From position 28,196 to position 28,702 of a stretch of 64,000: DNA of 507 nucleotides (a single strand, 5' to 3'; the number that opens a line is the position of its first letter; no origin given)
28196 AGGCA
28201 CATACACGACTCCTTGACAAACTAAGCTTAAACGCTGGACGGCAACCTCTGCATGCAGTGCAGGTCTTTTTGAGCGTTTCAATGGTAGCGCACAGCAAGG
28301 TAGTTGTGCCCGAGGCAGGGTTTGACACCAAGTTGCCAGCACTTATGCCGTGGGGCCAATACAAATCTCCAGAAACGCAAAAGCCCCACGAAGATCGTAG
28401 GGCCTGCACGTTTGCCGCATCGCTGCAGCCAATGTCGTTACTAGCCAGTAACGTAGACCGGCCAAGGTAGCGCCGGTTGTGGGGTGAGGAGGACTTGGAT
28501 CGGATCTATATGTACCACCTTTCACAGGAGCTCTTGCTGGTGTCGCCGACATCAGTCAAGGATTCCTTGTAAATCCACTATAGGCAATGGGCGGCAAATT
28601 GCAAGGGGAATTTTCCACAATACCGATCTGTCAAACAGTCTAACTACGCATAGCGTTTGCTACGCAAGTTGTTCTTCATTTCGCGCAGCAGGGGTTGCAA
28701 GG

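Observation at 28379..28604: Candidate ~190-nt sRNA with its own promoter, terminator and anti-Shine-Dalgarno tract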

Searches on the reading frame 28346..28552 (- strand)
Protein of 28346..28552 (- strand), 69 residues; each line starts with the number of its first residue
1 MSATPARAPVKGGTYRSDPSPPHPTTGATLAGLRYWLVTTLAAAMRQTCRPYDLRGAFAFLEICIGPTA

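Call 46: search_protein_families(library=pfam, proteins=[window:28346-28552:-], max_evalue=1)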
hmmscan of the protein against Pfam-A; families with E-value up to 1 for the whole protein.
window:28346-28552:- (69 aa): 0 families

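Call 49: search_protein_representatives(protein=window:28346-28552:-)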
Query: 69 residues. Proteins with E-value up to 0.001 (for the whole library): 8; up to 1e-10: 2; up to 1e-30: 0. The best 8 are listed.
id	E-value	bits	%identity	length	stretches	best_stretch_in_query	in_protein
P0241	2.5e-13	65.6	71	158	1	9-61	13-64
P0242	3.8e-11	58.7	63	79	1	10-63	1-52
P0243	1.7e-06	44.0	56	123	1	11-60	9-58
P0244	2.2e-06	43.6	55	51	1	10-56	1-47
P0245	5.6e-06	42.3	75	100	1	31-62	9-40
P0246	8.6e-05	38.6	42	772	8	17-50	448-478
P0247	2.0e-04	37.4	46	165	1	10-63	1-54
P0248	6.8e-04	35.7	50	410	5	2-22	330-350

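Call 53: find_homologous_proteins(query=window:28346-28552:-, max_evalue=1)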
Query window:28346-28552:-: no candidate shares three 5-residue words with the query. No homologue found.

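Call 54: find_encoding_contigs(protein=P0241, flank=5000, max_places=10)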
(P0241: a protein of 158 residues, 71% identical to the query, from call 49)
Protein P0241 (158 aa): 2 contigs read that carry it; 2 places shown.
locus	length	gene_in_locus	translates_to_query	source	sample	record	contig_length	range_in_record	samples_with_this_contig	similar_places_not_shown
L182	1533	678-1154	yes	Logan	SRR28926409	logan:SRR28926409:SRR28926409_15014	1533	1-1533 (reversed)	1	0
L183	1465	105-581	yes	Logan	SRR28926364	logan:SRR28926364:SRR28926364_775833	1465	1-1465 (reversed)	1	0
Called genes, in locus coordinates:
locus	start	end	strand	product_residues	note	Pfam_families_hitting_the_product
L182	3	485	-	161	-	?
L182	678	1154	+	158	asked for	-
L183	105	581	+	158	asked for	-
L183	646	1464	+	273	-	?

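Call 55: find_encoding_contigs(protein=P0242, flank=5000, max_places=10)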
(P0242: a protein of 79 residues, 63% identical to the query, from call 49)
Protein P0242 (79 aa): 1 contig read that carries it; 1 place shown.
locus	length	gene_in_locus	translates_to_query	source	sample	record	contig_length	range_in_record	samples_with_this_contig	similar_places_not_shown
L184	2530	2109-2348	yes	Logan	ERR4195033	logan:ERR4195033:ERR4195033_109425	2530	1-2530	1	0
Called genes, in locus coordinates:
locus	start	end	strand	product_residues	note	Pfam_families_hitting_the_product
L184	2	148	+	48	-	?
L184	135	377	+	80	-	-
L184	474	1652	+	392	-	-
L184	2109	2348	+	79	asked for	-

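Call 56: find_encoding_contigs(protein=P0243, flank=5000, max_places=10)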
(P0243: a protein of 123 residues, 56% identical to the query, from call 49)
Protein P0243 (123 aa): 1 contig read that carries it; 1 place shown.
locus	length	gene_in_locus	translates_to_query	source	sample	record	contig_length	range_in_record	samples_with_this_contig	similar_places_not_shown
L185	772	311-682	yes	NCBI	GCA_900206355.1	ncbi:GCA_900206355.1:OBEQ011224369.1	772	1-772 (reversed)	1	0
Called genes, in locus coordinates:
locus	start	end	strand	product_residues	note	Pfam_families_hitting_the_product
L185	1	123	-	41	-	?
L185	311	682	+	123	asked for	-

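Call 59: list_cluster_members(proteins=[P0241, P0242, P0243, P0244, P0245, P0247])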
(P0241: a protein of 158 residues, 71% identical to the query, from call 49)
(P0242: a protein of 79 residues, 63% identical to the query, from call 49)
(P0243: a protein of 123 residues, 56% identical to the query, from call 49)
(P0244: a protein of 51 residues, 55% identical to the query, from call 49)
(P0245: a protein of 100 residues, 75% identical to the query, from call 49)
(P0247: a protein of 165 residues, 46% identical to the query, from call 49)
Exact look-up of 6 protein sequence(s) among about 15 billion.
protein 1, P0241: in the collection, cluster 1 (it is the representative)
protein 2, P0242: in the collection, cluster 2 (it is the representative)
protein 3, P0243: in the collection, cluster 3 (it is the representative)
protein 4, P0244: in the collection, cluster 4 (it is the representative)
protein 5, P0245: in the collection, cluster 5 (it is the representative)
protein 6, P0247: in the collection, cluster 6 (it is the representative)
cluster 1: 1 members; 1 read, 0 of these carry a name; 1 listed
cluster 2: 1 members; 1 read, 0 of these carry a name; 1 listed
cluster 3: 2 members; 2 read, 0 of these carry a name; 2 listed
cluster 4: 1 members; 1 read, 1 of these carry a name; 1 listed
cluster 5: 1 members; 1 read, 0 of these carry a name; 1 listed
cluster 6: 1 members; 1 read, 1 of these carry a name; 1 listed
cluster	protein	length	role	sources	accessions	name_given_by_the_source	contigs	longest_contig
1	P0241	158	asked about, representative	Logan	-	-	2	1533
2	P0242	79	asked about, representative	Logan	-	-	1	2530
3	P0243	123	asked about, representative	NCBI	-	-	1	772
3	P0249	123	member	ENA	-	-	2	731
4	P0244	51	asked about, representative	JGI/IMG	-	hypothetical protein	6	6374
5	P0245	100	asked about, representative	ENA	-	-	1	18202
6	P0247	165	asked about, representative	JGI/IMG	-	hypothetical protein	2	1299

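Call 72: search_protein_families(library=pfam, proteins=[L183:646-1464:+, L182:3-485:-, L184:465-1652:+, L184:135-377:+, L183:339-626:-, L185:1-123:-], max_evalue=0.01)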
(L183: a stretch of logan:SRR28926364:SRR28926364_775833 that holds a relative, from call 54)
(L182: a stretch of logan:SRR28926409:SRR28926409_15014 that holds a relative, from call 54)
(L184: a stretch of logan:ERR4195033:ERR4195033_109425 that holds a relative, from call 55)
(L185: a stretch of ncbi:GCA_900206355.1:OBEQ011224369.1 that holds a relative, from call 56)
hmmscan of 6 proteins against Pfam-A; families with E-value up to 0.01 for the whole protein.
L183:646-1464:+ (273 aa): 1 family
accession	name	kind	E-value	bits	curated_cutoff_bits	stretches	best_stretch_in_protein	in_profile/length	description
PF07676.18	PD40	-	0.008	16.6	20.9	0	141-153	14-26/38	WD40-like Beta Propeller Repeat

L182:3-485:- (161 aa): 5 families
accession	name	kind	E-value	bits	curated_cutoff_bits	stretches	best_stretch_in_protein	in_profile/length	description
PF03721.20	UDPG_MGDP_dh_N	-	9.8e-32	110.5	27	1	1-161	1-174/187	UDP-glucose/GDP-mannose dehydrogenase family, NAD binding domain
PF00056.29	Ldh_1_N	-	3.2e-05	24.4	27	1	1-84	1-80/141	lactate/malate dehydrogenase, NAD binding domain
PF02254.24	TrkA_N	-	0.0001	23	23.8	1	3-42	1-41/116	TrkA-N domain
PF01210.29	NAD_Gly3P_dh_N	-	0.00014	22.3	23.1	1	2-84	1-80/158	NAD-dependent glycerol-3-phosphate dehydrogenase N-terminus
PF02558.23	ApbA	-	0.00025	21.2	22.2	1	3-82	1-75/150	Ketopantoate reductase PanE/ApbA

L184:465-1652:+ (395 aa): 0 families

L184:135-377:+ (80 aa): 0 families

L183:339-626:- (95 aa): 0 families

L185:1-123:- (41 aa): 0 families
